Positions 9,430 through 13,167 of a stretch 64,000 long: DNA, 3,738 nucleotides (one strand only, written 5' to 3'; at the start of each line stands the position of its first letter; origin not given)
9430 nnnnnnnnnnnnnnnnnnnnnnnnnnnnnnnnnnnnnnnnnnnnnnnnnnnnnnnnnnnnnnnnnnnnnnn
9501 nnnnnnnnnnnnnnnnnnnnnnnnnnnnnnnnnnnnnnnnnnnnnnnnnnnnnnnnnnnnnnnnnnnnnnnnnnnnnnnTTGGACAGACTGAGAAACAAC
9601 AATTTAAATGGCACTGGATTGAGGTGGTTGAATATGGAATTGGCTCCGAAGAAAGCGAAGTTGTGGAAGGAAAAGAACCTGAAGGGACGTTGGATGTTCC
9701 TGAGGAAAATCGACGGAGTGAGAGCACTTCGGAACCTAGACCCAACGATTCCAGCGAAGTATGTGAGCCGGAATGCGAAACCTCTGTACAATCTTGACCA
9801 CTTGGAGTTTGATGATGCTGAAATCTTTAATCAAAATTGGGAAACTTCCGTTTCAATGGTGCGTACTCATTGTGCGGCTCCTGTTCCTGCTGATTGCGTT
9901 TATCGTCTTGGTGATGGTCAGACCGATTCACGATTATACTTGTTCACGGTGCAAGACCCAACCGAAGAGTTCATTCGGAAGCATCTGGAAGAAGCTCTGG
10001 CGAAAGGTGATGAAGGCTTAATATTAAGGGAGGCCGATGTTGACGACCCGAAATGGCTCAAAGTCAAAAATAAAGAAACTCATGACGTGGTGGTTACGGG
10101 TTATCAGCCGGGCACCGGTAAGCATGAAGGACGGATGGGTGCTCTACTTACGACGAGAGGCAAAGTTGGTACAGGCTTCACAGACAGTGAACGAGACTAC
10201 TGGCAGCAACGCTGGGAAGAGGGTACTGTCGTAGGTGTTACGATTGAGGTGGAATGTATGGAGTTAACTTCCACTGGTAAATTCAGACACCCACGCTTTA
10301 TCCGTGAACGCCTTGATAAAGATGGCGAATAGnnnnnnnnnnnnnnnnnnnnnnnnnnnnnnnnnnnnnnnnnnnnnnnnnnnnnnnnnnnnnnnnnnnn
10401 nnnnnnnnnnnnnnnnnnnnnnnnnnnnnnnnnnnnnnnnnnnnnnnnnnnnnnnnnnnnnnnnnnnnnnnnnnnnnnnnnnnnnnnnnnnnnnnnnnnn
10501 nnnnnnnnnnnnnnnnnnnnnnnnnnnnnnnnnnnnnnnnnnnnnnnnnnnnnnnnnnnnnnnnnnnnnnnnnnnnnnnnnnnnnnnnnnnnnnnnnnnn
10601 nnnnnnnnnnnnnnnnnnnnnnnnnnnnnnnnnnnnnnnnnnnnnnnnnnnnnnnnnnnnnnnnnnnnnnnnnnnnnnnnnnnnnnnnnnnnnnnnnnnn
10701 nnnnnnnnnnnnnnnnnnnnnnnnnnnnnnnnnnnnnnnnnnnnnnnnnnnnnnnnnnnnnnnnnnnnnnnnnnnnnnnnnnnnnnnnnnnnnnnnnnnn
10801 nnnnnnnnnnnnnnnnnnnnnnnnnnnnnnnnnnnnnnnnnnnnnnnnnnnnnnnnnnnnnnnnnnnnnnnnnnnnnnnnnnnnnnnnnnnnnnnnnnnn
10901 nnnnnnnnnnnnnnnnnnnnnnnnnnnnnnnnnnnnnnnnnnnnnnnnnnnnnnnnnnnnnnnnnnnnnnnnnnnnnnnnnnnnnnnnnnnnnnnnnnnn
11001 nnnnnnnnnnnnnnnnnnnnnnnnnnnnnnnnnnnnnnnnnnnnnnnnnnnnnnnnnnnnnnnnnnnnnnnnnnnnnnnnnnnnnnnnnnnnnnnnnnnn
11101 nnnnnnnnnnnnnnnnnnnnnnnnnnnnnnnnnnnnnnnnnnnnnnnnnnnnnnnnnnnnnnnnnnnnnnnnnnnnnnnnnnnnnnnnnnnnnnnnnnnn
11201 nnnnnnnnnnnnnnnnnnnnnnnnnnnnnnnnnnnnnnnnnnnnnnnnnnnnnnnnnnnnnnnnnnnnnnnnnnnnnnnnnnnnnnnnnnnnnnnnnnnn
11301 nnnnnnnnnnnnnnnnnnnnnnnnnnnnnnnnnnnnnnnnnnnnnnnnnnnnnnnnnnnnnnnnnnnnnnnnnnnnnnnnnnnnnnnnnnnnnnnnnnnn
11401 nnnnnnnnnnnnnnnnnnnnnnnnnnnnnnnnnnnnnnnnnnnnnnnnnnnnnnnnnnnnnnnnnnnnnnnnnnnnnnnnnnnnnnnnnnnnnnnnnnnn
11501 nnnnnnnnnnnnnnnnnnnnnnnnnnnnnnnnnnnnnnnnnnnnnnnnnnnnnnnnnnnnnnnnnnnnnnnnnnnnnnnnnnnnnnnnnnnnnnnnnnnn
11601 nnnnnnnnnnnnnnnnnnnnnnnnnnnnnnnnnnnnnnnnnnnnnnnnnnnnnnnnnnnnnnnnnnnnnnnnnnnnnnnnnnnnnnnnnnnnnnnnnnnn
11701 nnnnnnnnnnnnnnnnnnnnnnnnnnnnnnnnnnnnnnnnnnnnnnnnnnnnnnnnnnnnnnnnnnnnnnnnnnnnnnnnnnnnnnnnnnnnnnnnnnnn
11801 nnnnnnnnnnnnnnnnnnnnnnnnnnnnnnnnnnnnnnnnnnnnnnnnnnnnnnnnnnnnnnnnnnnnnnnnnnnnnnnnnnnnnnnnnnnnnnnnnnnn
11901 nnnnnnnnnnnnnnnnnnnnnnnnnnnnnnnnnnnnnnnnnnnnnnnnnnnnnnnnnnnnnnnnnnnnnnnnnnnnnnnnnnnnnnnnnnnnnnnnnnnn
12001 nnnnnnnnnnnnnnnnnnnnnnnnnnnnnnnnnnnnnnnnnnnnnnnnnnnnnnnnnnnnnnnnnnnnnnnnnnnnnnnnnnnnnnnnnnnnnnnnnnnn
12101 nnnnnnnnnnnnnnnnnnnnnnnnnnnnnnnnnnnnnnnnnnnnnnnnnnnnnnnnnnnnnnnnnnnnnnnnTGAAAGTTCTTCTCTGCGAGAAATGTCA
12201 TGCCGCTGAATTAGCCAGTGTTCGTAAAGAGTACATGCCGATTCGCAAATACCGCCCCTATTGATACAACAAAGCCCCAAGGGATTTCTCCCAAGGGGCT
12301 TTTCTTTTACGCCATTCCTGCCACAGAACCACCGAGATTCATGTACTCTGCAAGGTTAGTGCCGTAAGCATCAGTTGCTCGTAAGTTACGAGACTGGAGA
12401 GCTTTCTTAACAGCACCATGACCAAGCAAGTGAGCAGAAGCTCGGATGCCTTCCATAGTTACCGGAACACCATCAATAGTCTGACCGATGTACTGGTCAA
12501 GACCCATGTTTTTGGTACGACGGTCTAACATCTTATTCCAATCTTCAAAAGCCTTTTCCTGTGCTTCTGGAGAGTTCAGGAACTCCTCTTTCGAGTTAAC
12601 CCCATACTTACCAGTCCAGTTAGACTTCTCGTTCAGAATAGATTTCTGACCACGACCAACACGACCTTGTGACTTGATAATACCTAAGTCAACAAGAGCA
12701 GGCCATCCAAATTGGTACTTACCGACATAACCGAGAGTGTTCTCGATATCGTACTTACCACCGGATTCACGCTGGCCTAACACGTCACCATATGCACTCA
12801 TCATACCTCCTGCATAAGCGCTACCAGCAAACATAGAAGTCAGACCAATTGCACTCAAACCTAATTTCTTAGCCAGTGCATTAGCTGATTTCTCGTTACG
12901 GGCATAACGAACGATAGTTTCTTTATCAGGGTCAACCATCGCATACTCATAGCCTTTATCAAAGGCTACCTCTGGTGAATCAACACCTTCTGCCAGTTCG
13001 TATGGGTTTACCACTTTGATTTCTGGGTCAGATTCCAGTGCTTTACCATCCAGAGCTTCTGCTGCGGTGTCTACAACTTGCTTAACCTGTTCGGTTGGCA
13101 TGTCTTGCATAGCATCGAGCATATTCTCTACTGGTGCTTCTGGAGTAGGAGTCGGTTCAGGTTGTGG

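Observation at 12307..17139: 1610-aa virion protein with modular architecture ending in a peptidoglycan-cleaving domain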

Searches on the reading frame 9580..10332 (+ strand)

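Call 59: search_protein_families(library=phrogs, proteins=[window:9580-10332:+], max_evalue=0.001)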
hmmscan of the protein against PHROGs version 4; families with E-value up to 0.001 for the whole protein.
window:9580-10332:+ (250 aa): 1 family
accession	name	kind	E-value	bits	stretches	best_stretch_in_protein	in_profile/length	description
phrog_114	-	DNA, RNA and nucleotide metabolism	4.2e-41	142.2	2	129-248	378-502/634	ATP-dependent DNA ligase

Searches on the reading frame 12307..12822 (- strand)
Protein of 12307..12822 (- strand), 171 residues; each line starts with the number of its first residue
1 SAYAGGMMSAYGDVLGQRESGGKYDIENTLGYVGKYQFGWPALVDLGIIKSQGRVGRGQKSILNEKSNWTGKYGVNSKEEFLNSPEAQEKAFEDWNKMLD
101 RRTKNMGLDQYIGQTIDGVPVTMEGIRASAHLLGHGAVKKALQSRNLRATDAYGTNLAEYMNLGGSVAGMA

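Call 37: search_solved_structures(query=A3, max_evalue=10, show_alignments=3)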
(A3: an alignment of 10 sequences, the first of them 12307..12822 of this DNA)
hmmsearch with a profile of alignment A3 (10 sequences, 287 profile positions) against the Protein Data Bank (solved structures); distinct sequences matched with E-value up to 10: 1.
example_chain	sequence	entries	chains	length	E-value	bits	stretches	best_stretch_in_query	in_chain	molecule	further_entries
2f5x_A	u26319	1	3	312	0.52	13.2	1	143-176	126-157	BugD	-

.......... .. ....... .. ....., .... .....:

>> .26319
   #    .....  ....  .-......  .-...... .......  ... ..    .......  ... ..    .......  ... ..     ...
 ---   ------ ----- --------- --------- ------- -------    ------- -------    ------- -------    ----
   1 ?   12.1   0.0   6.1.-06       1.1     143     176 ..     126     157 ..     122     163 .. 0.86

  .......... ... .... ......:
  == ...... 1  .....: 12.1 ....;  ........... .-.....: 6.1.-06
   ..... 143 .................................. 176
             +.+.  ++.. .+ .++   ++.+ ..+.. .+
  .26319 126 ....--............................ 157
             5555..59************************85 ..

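Call 57: search_protein_families(library=pfam, alignment_id=A3, max_evalue=1)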
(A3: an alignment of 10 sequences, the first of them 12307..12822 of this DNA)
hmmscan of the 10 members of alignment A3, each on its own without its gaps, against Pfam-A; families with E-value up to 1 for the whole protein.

A. member 1, window:12307-12822:- (171 aa): 2 families
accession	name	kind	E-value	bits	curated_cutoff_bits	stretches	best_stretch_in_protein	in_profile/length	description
PF06737.19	Transglycosylas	-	0.0023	19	27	1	13-39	8-34/77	Transglycosylase-like domain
PF24000.1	DUF7316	-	0.18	12.9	27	1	77-114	25-64/78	Family of unknown function (DUF7316)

B. families by the number of members that match (of 10 scanned): 7 families
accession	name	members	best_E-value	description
PF06737.19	Transglycosylas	7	0.00049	Transglycosylase-like domain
PF11660.13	DUF3262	1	3.8e-08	Protein of unknown function (DUF3262)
PF01464.25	SLT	1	0.016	Transglycosylase SLT domain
PF13946.11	DUF4214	1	0.13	Domain of unknown function (DUF4214)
PF24000.1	DUF7316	1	0.18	Family of unknown function (DUF7316)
PF01761.26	DHQ_synthase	1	0.57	3-dehydroquinate synthase N-terminal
PF14200.12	RicinB_lectin_2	1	0.76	Ricin-type beta-trefoil lectin domain-like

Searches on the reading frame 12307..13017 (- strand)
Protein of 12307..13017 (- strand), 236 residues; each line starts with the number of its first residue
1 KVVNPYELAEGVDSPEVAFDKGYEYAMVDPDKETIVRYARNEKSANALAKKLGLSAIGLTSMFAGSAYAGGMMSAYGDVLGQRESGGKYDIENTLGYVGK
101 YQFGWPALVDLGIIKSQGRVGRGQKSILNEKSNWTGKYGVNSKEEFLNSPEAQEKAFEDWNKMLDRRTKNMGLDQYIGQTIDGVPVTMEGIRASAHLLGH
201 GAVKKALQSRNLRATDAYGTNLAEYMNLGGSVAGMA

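Call 31: find_homologous_proteins(query=window:12307-13017:-, max_evalue=0.001)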
Query window:12307-13017:- (236 aa): 9 proteins with E <= 0.001 among 264 candidates.
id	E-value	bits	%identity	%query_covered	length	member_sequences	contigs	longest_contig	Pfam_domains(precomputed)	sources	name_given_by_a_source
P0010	1.9e-48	183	55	67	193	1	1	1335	-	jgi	jgi:hypothetical protein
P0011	1.4e-24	105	42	65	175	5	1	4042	-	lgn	-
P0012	1.5e-17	82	37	75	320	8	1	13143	PF11660.14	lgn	-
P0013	1.8e-17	82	38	67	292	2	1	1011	-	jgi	jgi:hypothetical protein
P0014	7.8e-17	80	41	67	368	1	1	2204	-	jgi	jgi:hypothetical protein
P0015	2.1e-15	75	37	69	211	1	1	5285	-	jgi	jgi:hypothetical protein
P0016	2.6e-14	72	37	67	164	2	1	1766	-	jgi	jgi:hypothetical protein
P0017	5.1e-13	67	38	71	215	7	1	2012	-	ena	-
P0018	1.0e-12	66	37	67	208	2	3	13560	-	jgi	jgi:hypothetical protein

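Call 60: predict_structure(alignment_id=A4)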
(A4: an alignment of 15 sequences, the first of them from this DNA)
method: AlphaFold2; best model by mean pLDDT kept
length: 236 residues; sequences in the alignment: 15
mean_pLDDT: 79.1   pTM: 0.63
mean pLDDT of the five models: 79.1, 78.0, 77.1, 73.5, 70.3
residues with pLDDT >= 90: 48; 70-90: 149; 50-70: 20; < 50: 19
segments of 3 or more residues with pLDDT < 50: 1-5, 64-73, 233-236
pLDDT, mean of each block of 10 residues (from residue 1): 55 78 78 78 77 73 42 59 81 90 90 92 90 96 96 87 81 84 82 84 89 79 79 45
secondary structure, 60 per line:
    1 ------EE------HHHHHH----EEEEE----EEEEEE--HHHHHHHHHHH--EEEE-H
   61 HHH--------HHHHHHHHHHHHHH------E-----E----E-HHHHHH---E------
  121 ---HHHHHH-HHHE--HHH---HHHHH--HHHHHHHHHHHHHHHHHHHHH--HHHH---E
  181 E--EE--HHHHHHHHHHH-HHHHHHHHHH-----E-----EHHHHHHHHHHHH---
elements in order: H15-20 E25-29 E34-39 H42-52 E55-58 H60-63 H72-85 H105-110 H124-129 H143-147 H150-170 H173-176 H188-198 H200-209 H222-233

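Call 70: fold_search(model_id=the predicted structure, library=pdb)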
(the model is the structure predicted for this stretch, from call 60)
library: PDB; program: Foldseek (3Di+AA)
matches with E <= 10: 200; with E <= 0.001: 0
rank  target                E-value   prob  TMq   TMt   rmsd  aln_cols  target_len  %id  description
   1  6fbt_A                7.0e-02  0.97  0.38  0.16  10.3       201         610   12  The X-ray Structure of Lytic Transglycosylase Slt from Pseudomonas aeruginosa in complex with the reaction product NAG (released 2018-04-18)
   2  8gfc                  8.8e-02  0.97  0.38  0.19   7.0       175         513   14  Crystal structure of soluble lytic transglycosylase Cj0843 of Campylobacter jejuni in complex with Fv17b inhibitor (released 2023-05-24)
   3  4c5f_A                1.1e-01  0.90  0.37  0.27  10.2       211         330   14  Structure of Lytic Transglycosylase MltC from Escherichia coli at 2.3 A resolution. (released 2014-07-23)
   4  6cf9                  1.2e-01  0.97  0.39  0.19   7.1       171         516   14  Crystal structure of soluble lytic transglycosylase Cj0843 of Campylobacter jejuni at 2.3A resolution in I23 space group (released 2018-05-30)
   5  6ghz_B                1.2e-01  0.82  0.35  0.42   7.9       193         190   13  Structure of Lytic Transglycosylase MltE mutant Y192F from E.coli (released 2018-10-31)
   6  7lam_A                1.2e-01  0.96  0.38  0.19   7.1       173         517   15  Crystal structure of Campylobacter jejuni Cj0843c lytic transglycosylase in complex with N,N',N''-triacetylchitotriose (released 2021-04-21)
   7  5ohu                  1.2e-01  0.96  0.38  0.16  10.3       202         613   12  The X-ray Structure of Lytic Transglycosylase Slt from Pseudomonas aeruginosa (released 2018-04-18)
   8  6cfc                  1.5e-01  0.96  0.39  0.19   6.8       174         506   15  Crystal structure of soluble lytic transglycosylase Cj0843 of Campylobacter jejuni in complex with Bulgecin A (released 2018-05-30)
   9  8gez                  1.8e-01  0.94  0.38  0.19   7.0       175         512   14  Crystal structure of soluble lytic transglycosylase Cj0843 of Campylobacter jejuni in complex with LV8036 inhibitor (released 2023-05-24)
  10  8gf0                  1.8e-01  0.94  0.38  0.19   7.0       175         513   14  Crystal structure of soluble lytic transglycosylase Cj0843 of Campylobacter jejuni in complex with LV8044 inhibitor (released 2023-05-24)
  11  2y8p_B                2.0e-01  0.69  0.34  0.41   7.7       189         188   13  Crystal Structure of an Outer Membrane-Anchored Endolytic Peptidoglycan Lytic Transglycosylase (MltE) from Escherichia (released 2011-04-13)
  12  6gi4                  2.0e-01  0.66  0.34  0.41   8.1       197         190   15  Structure of Lytic Transglycosylase MltE mutant S75A from E.coli (released 2018-10-10)
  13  8gfb                  2.1e-01  0.92  0.38  0.19   7.0       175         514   14  Crystal structure of soluble lytic transglycosylase Cj0843 of Campylobacter jejuni in complex with Fv16b inhibitor (released 2023-05-24)
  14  6cf8                  2.7e-01  0.90  0.39  0.19   6.8       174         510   15  Crystal structure of Cj0843 lytic transglycosylase of Campylobacter jejuni at 1.87A resolution (released 2018-05-30)
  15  3t36_A                2.7e-01  0.69  0.36  0.45   7.8       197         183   13  Crystal structure of lytic transglycosylase MltE from Eschericha coli (released 2012-07-25)
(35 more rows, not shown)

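Call 118: find_encoding_contigs(protein=P0012, flank=7000, max_places=2)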
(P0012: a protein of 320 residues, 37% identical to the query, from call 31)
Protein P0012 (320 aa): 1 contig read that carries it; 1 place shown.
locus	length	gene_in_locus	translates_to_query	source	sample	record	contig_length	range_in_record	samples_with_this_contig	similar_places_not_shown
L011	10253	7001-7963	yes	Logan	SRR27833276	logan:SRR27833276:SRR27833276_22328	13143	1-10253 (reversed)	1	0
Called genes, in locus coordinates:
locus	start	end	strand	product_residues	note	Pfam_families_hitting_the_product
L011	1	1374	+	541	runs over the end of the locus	PF07916:TraG_N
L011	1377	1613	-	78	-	-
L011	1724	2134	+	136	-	-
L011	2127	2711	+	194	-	PF07296:TraP (weak)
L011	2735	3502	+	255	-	PF10411:DsbC_N, PF13098:Thioredoxin_2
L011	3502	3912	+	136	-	PF07511:DUF1525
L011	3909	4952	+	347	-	PF06834:TraU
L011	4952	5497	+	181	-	PF11072:DUF2859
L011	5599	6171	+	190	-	-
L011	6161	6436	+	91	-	-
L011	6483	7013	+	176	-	-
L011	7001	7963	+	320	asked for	PF11660:DUF3262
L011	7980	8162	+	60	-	-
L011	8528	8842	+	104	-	PF22495:HTH_92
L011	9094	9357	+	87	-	PF01527:HTH_Tnp_1, PF13384:HTH_23 (weak), PF13551:HTH_29 (weak), PF13518:HTH_28 (weak)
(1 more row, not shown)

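Call 119: find_encoding_contigs(protein=P0018, flank=7000, max_places=2)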
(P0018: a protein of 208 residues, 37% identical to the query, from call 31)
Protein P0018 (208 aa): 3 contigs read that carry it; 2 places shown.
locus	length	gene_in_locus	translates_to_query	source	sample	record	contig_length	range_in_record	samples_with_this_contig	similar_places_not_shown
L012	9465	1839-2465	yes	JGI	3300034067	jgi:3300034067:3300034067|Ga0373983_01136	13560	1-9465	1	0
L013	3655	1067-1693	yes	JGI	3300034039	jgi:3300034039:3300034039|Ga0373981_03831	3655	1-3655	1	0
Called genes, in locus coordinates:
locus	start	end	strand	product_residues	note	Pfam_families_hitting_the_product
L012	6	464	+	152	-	PF00583:Acetyltransf_1, PF13302:Acetyltransf_3, PF13420:Acetyltransf_4 (weak), PF08445:FR47 (weak)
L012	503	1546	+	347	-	PF02618:YceG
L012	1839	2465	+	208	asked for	-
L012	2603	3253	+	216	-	-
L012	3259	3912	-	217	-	PF00590:TP_methylase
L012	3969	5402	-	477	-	PF07995:GSDH, PF18962:Por_Secre_tail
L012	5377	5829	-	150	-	PF01451:LMWPc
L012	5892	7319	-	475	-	PF11638:DnaA_N, PF00308:Bac_DnaA, PF01695:IstB_IS21 (weak), PF00004:AAA (weak), PF08299:Bac_DnaA_C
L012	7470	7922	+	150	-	PF01643:Acyl-ACP_TE, PF13279:4HBT_2, PF03061:4HBT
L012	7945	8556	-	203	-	PF01205:Impact_N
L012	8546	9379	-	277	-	PF00892:EamA (weak)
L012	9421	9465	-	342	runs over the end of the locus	PF00383:dCMP_cyt_deam_1, PF14437:MafB19-deam, PF01872:RibD_C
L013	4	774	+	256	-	PF02618:YceG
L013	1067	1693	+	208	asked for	-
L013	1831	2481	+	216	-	-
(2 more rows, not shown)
